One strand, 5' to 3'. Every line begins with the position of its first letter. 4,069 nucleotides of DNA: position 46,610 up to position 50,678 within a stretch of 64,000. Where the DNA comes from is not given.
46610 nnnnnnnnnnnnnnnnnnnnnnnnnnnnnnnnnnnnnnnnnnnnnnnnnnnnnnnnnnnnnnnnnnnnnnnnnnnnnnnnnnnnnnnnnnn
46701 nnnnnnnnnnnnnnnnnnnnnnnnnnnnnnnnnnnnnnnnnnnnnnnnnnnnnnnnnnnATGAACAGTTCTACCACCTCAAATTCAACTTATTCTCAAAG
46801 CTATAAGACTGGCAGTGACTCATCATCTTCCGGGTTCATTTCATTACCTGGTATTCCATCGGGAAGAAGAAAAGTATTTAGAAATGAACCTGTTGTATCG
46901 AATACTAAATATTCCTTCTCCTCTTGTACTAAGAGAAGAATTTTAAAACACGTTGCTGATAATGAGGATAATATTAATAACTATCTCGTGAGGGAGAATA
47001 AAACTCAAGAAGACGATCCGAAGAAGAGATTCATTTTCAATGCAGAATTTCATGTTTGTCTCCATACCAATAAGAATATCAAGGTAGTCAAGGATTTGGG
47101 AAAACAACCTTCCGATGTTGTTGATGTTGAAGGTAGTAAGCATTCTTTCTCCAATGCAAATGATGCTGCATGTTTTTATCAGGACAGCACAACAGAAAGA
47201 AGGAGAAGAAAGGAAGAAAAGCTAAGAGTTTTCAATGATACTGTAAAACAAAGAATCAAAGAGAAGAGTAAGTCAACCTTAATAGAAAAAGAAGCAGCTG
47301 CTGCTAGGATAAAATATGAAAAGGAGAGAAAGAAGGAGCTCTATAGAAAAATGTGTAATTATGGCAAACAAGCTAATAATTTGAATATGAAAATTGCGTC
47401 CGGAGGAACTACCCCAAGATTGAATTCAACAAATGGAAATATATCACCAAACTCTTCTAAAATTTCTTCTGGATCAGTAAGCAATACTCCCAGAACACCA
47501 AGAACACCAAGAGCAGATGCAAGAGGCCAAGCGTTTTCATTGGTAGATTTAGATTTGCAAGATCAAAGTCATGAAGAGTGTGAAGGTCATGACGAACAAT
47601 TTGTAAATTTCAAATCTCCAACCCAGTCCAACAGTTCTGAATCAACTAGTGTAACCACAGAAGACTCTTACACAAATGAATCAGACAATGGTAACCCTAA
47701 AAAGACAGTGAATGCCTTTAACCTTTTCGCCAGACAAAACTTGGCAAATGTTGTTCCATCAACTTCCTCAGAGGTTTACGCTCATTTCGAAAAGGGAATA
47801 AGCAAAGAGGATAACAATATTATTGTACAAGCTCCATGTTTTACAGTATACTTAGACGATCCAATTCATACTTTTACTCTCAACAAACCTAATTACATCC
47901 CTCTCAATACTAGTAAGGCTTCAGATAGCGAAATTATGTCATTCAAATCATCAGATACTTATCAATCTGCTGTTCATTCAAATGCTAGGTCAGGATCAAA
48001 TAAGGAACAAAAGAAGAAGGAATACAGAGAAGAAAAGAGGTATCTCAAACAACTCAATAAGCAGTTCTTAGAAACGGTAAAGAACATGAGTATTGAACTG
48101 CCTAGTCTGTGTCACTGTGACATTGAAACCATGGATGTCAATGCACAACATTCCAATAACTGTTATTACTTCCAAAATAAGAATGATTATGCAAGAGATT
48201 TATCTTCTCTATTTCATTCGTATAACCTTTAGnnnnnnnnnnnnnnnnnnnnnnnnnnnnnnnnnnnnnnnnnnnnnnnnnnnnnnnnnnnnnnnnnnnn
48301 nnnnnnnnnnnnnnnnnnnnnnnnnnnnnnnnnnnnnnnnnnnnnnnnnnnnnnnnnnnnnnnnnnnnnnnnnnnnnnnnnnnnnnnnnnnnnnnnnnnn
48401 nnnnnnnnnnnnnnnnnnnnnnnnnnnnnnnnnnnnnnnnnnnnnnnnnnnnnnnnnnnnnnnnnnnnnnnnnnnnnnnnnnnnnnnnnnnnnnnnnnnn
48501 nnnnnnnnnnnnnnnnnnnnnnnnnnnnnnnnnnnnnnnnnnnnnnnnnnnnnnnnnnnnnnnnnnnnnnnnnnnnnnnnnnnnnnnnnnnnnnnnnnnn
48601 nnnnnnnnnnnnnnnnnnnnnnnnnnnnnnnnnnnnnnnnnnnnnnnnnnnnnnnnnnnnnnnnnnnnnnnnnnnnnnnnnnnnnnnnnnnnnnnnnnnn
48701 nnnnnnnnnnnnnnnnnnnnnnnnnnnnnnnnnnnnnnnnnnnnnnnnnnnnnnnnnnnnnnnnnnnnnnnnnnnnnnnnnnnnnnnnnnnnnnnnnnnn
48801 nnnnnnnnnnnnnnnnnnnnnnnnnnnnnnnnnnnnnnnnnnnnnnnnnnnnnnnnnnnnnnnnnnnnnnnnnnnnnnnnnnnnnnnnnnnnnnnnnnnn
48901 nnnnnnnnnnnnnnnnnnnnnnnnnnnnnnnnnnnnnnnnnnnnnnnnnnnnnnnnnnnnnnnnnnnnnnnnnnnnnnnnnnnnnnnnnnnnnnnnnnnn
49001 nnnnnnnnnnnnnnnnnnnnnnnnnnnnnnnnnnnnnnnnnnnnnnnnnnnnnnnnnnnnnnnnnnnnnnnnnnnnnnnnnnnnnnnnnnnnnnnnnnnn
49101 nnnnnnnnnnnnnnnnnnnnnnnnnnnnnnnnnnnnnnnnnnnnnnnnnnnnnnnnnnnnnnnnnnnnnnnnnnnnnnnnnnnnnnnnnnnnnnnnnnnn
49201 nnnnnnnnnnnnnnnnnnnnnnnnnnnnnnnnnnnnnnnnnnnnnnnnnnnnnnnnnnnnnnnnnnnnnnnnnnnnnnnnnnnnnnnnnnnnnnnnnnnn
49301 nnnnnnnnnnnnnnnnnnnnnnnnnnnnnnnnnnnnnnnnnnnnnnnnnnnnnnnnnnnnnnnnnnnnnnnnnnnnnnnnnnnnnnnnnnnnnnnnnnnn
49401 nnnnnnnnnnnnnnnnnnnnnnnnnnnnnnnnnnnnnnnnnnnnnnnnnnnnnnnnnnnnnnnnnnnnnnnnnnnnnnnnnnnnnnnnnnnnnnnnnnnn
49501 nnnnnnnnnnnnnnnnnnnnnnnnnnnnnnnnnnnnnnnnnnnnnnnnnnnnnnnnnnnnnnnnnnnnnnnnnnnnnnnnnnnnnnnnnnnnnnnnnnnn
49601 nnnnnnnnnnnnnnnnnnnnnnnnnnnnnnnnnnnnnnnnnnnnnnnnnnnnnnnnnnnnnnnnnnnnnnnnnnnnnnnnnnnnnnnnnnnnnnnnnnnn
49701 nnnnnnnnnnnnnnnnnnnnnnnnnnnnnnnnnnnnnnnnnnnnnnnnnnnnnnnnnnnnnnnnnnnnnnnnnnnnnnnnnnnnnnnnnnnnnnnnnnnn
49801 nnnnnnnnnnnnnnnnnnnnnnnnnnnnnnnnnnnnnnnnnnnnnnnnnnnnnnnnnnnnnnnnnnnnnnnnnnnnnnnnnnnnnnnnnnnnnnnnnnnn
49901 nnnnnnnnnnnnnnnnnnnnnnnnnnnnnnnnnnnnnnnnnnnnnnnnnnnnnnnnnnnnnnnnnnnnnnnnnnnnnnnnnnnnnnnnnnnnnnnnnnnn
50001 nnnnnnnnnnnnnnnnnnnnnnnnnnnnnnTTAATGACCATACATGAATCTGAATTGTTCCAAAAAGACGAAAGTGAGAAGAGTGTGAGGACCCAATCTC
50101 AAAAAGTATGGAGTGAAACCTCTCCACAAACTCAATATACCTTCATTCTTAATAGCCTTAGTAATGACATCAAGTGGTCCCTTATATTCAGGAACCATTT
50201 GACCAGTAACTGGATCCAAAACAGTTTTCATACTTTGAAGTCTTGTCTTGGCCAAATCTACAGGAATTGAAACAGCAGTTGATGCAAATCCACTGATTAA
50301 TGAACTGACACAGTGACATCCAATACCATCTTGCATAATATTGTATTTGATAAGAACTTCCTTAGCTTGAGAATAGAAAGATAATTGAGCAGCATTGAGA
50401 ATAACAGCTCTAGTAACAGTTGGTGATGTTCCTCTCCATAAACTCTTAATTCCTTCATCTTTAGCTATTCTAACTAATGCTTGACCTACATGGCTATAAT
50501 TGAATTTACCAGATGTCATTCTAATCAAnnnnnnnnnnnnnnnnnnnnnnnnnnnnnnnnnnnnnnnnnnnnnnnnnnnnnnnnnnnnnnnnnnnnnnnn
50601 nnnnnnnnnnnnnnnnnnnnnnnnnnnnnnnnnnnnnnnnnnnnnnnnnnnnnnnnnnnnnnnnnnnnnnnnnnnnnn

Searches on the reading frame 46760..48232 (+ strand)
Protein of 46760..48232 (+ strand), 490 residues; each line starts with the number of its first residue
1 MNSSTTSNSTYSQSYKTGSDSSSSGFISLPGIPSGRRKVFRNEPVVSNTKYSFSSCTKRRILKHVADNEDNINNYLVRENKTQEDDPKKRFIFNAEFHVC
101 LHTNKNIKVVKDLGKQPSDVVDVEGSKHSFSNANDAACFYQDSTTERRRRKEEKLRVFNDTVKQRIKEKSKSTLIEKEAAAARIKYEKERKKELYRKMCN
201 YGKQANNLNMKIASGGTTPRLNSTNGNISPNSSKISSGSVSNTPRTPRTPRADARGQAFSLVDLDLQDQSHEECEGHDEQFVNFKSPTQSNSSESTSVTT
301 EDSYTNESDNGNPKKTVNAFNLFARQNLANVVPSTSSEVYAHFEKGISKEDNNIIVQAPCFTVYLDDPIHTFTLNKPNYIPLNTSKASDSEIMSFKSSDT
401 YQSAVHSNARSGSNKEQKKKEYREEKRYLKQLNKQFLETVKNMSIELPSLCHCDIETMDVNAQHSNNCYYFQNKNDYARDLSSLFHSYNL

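Call 9: search_protein_families(library=pfam, proteins=[window:46760-48232:+])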
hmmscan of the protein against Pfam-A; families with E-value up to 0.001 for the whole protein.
window:46760-48232:+ (490 aa): 0 families

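Call 34: search_protein_families(library=pfam, max_evalue=0.1, proteins=[window:46760-48232:+])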
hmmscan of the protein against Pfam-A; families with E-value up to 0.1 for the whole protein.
window:46760-48232:+ (490 aa): 0 families

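Call 46: search_solved_structures(query=window:46760-48232:+, max_evalue=1)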
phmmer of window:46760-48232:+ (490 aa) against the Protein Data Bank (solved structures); distinct sequences matched with E-value up to 1: 0.

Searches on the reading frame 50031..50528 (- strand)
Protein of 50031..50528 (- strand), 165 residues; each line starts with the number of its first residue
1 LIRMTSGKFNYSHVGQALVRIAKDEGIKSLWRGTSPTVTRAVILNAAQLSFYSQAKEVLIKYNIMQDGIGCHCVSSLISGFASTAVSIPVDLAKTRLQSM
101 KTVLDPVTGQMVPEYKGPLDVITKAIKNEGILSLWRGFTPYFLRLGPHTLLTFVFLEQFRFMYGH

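Call 44: search_protein_families(library=pfam, max_evalue=0.001, proteins=[window:50031-50528:-])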
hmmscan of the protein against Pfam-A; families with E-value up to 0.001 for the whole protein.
window:50031-50528:- (165 aa): 1 family
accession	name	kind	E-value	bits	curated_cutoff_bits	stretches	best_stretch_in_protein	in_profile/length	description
PF00153.32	Mito_carr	-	1.5e-33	114.8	22.3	2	69-163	5-92/96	Mitochondrial carrier protein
